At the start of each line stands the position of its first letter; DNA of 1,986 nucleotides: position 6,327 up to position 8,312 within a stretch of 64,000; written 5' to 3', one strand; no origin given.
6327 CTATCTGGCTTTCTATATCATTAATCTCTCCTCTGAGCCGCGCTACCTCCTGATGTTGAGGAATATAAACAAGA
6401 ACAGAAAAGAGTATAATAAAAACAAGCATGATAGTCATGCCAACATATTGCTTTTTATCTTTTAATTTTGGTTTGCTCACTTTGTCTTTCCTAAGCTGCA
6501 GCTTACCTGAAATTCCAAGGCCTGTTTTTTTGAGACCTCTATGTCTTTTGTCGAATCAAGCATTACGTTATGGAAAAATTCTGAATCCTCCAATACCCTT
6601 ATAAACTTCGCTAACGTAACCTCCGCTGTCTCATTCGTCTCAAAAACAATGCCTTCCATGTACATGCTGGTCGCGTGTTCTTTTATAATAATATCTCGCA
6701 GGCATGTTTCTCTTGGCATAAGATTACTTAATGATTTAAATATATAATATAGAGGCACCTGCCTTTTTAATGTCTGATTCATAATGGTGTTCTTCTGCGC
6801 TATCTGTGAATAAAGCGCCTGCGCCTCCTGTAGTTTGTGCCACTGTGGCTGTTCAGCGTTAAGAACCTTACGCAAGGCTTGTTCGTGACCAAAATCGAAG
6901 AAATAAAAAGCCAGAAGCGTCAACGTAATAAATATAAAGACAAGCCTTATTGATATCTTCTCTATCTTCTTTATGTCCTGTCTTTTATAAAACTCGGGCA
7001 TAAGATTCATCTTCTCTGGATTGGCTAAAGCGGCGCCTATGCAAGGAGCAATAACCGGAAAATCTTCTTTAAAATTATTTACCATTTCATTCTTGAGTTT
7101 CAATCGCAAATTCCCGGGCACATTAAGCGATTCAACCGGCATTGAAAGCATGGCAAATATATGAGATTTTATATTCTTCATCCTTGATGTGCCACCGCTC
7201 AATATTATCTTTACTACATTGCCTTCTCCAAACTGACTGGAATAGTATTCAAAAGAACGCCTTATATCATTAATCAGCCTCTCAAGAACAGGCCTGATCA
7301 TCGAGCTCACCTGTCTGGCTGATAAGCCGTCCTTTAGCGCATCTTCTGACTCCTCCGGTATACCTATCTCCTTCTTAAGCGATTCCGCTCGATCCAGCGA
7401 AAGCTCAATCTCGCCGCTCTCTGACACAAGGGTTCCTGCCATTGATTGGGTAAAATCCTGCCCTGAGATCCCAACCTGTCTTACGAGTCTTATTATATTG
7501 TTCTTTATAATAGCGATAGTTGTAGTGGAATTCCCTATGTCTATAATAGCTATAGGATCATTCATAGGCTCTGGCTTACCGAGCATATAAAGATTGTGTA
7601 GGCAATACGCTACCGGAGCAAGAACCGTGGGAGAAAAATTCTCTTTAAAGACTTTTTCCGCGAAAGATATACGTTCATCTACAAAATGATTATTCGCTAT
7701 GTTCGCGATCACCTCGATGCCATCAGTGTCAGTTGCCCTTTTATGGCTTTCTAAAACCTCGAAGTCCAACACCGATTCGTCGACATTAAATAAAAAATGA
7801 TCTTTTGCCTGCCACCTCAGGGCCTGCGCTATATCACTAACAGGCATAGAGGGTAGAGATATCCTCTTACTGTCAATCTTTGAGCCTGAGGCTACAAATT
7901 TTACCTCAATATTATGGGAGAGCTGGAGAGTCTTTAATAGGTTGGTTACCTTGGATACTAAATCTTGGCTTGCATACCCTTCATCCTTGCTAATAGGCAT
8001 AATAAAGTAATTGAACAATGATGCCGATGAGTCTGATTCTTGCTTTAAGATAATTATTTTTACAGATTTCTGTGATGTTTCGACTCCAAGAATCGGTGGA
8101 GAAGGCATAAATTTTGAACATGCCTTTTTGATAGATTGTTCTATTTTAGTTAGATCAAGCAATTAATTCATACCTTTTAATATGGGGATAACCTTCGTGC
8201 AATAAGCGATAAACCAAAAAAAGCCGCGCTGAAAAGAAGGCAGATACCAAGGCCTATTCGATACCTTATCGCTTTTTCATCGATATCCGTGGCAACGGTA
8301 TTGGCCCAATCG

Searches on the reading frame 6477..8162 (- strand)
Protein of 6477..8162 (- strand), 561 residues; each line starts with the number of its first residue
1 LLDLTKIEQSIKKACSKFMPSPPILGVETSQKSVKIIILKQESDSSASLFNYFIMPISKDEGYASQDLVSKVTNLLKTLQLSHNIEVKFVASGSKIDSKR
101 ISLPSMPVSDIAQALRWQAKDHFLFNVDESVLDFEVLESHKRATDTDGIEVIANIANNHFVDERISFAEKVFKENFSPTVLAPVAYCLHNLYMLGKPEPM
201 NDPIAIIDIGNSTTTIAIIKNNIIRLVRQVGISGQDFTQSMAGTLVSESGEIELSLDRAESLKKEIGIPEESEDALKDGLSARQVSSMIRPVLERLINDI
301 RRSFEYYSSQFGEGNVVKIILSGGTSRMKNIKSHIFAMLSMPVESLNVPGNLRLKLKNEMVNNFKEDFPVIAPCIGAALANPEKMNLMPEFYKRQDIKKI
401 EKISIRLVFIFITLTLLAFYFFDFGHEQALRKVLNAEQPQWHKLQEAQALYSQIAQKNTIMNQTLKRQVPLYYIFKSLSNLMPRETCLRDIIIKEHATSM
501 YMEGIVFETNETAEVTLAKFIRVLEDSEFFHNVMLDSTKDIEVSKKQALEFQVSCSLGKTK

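Call 21: search_protein_families(library=ncbifam, proteins=[window:6477-8162:-], max_evalue=0.001)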
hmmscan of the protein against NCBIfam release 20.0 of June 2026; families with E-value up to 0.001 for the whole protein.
window:6477-8162:- (561 aa): 8 families
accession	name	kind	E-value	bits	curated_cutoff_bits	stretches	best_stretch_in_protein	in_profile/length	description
TIGR01175.1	pilM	subfamily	1e-34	120.1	133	1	25-349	6-316/348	type IV pilus assembly protein PilM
NF045709.1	Amuc_1101_fam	equivalog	1.2e-25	90.4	650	1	71-465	57-437/608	Amuc_1101 family PilM-like pilus complex protein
NF011660.0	PRK15080.1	equivalog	4.2e-08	32.7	182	1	205-344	144-256/277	ethanolamine utilization protein EutJ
TIGR01174.1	ftsA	equivalog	1.5e-07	30.9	175.85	1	203-344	197-343/371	cell division protein FtsA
NF010540.1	PRK13929.1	exception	9.2e-07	28.2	515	1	196-346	142-309/334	rod-share determining protein MreBH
NF010539.0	PRK13927.1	subfamily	2.1e-06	26.9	293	1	205-345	154-310/339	rod shape-determining protein MreB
TIGR00904.1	mreB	subfamily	1.1e-05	24.7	365.75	1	201-343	147-308/334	MreB/Mrl family cell shape determining protein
TIGR02529.1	EutJ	subfamily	0.00021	20.9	152.1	0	205-343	111-222/239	ethanolamine utilization protein EutJ family protein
